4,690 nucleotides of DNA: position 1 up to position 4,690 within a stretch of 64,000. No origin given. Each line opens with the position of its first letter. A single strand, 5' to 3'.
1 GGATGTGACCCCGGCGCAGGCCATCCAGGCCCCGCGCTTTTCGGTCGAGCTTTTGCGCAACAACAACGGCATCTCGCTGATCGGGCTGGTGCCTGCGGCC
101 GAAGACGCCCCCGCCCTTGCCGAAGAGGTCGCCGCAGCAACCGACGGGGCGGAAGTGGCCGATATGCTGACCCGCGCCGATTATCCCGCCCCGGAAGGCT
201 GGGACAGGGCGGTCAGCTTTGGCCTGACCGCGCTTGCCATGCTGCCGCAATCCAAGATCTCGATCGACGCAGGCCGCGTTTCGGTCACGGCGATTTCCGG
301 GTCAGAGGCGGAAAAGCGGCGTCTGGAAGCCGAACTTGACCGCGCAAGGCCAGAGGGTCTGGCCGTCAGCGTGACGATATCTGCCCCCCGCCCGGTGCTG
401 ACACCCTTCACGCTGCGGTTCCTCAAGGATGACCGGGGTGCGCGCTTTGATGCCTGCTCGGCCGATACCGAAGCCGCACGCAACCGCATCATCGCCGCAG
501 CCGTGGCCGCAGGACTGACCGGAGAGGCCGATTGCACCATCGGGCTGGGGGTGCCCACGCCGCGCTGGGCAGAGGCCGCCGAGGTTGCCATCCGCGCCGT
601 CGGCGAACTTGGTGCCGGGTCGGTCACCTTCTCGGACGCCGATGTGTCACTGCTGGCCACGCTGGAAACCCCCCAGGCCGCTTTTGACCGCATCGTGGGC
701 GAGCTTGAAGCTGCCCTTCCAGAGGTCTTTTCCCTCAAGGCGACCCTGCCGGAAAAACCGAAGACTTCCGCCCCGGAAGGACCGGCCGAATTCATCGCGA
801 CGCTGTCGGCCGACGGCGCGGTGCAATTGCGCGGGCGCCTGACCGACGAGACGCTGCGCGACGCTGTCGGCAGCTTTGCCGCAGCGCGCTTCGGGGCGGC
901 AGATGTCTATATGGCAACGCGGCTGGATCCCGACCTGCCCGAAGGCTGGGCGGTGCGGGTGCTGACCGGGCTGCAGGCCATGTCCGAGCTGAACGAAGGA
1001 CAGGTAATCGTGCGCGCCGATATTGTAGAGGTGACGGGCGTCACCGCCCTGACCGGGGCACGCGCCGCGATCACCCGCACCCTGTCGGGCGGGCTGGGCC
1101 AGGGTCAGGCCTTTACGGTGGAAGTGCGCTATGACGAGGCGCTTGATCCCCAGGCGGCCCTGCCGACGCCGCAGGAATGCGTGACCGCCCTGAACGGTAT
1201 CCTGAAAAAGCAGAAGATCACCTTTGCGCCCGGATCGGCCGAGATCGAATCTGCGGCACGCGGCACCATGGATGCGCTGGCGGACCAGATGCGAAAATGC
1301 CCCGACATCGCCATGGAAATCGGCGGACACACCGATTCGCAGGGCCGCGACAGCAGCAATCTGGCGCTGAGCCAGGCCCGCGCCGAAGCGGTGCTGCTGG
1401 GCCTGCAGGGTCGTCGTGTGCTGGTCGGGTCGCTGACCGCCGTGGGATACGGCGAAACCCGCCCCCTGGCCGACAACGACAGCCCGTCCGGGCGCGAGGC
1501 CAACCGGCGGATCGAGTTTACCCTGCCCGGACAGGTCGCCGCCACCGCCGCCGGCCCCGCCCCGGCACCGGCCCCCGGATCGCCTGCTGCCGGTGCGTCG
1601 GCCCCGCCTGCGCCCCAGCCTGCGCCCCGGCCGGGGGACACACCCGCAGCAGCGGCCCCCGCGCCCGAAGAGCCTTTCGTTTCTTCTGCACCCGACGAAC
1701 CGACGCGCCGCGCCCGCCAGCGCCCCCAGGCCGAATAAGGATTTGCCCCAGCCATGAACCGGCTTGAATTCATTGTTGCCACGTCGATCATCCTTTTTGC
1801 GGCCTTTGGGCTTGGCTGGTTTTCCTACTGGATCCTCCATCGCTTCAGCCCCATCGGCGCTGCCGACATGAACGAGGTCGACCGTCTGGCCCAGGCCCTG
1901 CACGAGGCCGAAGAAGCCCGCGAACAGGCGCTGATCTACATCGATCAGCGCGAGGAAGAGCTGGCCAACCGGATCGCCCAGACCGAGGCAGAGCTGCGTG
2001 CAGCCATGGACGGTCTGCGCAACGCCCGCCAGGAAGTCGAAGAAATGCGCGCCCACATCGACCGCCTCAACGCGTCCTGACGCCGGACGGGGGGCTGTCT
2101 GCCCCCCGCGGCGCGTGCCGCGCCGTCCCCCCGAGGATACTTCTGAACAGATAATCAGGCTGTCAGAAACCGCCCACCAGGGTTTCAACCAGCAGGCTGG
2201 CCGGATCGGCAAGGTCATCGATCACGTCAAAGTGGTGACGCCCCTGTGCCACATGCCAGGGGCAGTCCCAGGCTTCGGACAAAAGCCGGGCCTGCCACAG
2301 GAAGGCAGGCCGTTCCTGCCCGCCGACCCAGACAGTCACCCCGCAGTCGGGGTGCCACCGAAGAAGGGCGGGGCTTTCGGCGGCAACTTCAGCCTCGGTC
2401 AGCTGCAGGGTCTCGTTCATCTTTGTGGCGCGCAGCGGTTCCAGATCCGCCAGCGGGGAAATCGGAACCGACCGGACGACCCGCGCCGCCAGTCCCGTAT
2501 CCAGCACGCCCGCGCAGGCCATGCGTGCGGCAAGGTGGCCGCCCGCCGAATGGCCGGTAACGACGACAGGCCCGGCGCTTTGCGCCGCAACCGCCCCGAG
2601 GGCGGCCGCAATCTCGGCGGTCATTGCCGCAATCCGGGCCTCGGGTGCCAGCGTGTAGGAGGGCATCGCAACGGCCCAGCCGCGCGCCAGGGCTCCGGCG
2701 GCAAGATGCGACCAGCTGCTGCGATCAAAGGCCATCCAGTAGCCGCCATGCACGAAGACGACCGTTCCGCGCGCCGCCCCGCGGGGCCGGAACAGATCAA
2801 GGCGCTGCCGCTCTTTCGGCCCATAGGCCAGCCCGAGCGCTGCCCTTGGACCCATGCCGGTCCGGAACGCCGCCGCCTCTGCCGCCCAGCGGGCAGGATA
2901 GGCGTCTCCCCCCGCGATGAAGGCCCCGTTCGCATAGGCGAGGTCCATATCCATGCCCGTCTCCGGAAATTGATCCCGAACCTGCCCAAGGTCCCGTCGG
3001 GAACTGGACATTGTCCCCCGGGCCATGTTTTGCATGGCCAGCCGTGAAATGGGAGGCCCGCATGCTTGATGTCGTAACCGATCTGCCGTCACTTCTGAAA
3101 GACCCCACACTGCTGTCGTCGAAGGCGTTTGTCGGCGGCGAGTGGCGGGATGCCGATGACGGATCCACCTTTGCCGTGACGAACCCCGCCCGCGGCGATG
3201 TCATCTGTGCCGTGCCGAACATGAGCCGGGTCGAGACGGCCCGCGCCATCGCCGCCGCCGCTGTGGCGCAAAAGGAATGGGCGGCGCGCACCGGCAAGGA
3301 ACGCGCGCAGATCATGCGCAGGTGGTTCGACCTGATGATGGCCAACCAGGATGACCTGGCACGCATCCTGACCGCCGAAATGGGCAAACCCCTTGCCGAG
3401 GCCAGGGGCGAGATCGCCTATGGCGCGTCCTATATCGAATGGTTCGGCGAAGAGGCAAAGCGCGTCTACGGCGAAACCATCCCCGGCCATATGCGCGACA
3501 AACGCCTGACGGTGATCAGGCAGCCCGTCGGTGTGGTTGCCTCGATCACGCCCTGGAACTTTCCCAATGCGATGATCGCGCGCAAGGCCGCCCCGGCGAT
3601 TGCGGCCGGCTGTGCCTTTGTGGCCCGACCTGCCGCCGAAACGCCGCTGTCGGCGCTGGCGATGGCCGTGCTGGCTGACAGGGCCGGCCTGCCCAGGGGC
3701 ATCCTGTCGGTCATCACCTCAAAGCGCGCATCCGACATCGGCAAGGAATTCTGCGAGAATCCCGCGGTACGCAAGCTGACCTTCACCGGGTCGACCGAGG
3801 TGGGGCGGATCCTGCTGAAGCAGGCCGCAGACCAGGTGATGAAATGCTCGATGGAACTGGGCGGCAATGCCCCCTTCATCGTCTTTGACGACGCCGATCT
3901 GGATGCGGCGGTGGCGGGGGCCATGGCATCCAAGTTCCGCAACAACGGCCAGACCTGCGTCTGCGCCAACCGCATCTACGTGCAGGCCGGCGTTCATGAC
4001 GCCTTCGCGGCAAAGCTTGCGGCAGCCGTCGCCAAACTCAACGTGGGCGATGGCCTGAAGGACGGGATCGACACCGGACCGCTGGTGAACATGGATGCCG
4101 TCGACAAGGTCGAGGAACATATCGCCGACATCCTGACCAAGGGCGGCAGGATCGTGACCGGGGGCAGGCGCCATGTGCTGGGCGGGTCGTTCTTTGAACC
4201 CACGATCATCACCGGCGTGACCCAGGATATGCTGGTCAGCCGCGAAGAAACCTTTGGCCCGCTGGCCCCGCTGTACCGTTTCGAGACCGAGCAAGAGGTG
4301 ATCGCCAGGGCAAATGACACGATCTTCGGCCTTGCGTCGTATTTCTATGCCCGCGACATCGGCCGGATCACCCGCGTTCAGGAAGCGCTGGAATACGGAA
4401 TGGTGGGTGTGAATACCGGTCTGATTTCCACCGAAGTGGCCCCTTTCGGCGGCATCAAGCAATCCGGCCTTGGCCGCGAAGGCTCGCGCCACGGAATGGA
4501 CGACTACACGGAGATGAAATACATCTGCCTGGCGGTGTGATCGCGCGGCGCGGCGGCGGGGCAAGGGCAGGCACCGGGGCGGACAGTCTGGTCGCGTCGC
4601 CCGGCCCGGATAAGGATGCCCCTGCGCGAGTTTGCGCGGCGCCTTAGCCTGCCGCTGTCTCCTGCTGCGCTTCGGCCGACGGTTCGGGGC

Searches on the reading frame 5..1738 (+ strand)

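Call 17: search_protein_families(library=ncbifam, proteins=[window:5-1738:+], max_evalue=0.00001)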
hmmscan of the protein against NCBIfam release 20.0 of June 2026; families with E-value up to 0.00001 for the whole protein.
window:5-1738:+ (577 aa): 32 families (the best 25 are shown)
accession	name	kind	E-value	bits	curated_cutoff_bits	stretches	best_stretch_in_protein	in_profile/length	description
NF053611.1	YiaD_Gzip_OmpA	equivalog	2.3e-28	99.3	175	1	402-506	101-205/206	YiaD family glycine zipper/OmpA-like lipoprotein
NF053612.1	anchor_PA1041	equivalog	4e-22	79.3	250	1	400-506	128-234/236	PA1041 family peptidoglycan-binding anchor lipoprotein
NF006541.1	PRK09038.1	equivalog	1.5e-17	64.1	283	1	402-505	140-246/253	flagellar motor protein MotD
NF053613.1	OMP_toxin_LptF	equivalog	1.8e-17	63.9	400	1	405-507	143-245/256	lipotoxin F family OmpA-related lipoprotein LptF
TIGR03350.1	type_VI_ompA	equivalog_domain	2.6e-16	59.8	139.8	1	404-506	31-136/137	type VI secretion system protein TssL, long form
NF053585.1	OMP_LP_YfiB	equivalog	2.8e-15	56.6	128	1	403-503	56-156/163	outer membrane lipoprotein YfiB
NF033763.1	exchanger_TraB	exception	2.8e-15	55.3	700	1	397-515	386-505/522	outer membrane exchange protein TraB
TIGR02802.1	Pal_lipo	equivalog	1.3e-14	54.2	125.35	1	405-506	2-103/104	peptidoglycan-associated lipoprotein Pal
NF005444.0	PRK07033.1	equivalog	2.8e-14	52.9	520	1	407-510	318-424/438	DotU family type VI secretion system protein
TIGR03789.1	pdsO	hypoth_equivalog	4.3e-14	52.8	152.2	1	403-505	139-241/243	sortase-associated OmpA-like protein PdsO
NF005999.0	PRK08126.1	subfamily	5.3e-14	51.9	571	1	406-506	326-429/432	hypothetical protein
NF007804.1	PRK10510.1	equivalog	5.8e-14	52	307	1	403-507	112-216/219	OmpA family lipoprotein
NF006508.0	PRK08944.1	subfamily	4.1e-13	49.2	259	1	402-508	178-288/304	MotB family protein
NF052230.1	T9SS_PorE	exception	2.3e-11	42.7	600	1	410-487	522-599/648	PorE family type IX secretion system protein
NF045787.1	OmpABordt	equivalog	2.8e-11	43.5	200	1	411-507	93-189/194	outer membrane protein OmpA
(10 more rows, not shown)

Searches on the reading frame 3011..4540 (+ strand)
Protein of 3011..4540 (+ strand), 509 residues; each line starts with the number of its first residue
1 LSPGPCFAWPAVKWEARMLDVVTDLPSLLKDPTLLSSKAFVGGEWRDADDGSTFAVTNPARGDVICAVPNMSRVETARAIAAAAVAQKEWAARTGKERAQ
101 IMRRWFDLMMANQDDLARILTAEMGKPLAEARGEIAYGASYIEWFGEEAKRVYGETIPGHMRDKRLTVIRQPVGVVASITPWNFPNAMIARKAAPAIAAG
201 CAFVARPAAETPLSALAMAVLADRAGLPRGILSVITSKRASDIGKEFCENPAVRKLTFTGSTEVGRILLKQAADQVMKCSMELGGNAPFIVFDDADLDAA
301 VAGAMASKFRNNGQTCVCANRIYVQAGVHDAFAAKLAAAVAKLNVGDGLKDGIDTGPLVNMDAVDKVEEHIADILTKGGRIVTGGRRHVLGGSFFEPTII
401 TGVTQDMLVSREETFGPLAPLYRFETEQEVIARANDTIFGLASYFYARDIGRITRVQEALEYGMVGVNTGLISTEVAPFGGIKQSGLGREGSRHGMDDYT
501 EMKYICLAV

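Call 17: search_protein_families(library=ncbifam, proteins=[window:3011-4540:+], max_evalue=0.00001)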
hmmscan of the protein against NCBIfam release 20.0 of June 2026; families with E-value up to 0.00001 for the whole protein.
window:3011-4540:+ (509 aa): 43 families (the best 25 are shown)
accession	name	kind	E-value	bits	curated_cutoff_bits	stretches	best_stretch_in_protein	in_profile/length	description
NF008415.0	PRK11241.1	equivalog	6.1e-231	767.2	828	1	29-509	3-482/482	NADP-dependent succinate-semialdehyde dehydrogenase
TIGR01780.1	SSADH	subfamily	1.4e-210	699.9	646.35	1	56-503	1-448/448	succinate-semialdehyde dehydrogenase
TIGR01804.1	BADH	equivalog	2.7e-127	425.1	668.6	1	40-503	1-467/467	betaine-aldehyde dehydrogenase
NF010000.0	PRK13473.1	subfamily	3.8e-124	414.9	615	1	37-506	3-471/475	aminobutyraldehyde dehydrogenase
NF009725.0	PRK13252.1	equivalog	4.7e-123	411.2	593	1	37-506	7-478/488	betaine-aldehyde dehydrogenase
NF006916.0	PRK09407.1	equivalog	2.4e-118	396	521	1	48-505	30-490/526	succinic semialdehyde dehydrogenase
NF007497.0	PRK10090.1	equivalog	2.6e-115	385.9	500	1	38-506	8-476/480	aldehyde dehydrogenase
NF045735.1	PaDhStyDPseudo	equivalog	7.5e-112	374.4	850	1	37-508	3-482/483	phenylacetaldehyde dehydrogenase StyD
NF040648.1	lactal_redase_Meth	equivalog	2.6e-111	372.9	650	1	40-507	2-462/463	lactaldehyde dehydrogenase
TIGR02299.1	HpaE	equivalog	1.2e-110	370.5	638.35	1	39-508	3-477/488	5-carboxymethyl-2-hydroxymuconate semialdehyde dehydrogenase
NF042993.1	AlphKGSA_gudD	equivalog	7.3e-108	361.3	770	1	38-506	5-479/481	alpha-ketoglutaric semialdehyde dehydrogenase GucD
TIGR03216.1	OH_muco_semi_DH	equivalog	2e-102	343.3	693.25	1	38-508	2-480/481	2-hydroxymuconic semialdehyde dehydrogenase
NF006915.0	PRK09406.1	equivalog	1.9e-100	336.9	730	1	54-505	3-454/457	NADP-dependent succinic semialdehyde dehydrogenase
NF040792.1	glyc_ald_dh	equivalog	7e-100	335.3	760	1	38-505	2-471/488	D-glyceraldehyde dehydrogenase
NF052305.1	DioxValDhHalo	equivalog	7.1e-99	331.9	750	1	37-505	5-479/483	2,5-dioxovalerate dehydrogenase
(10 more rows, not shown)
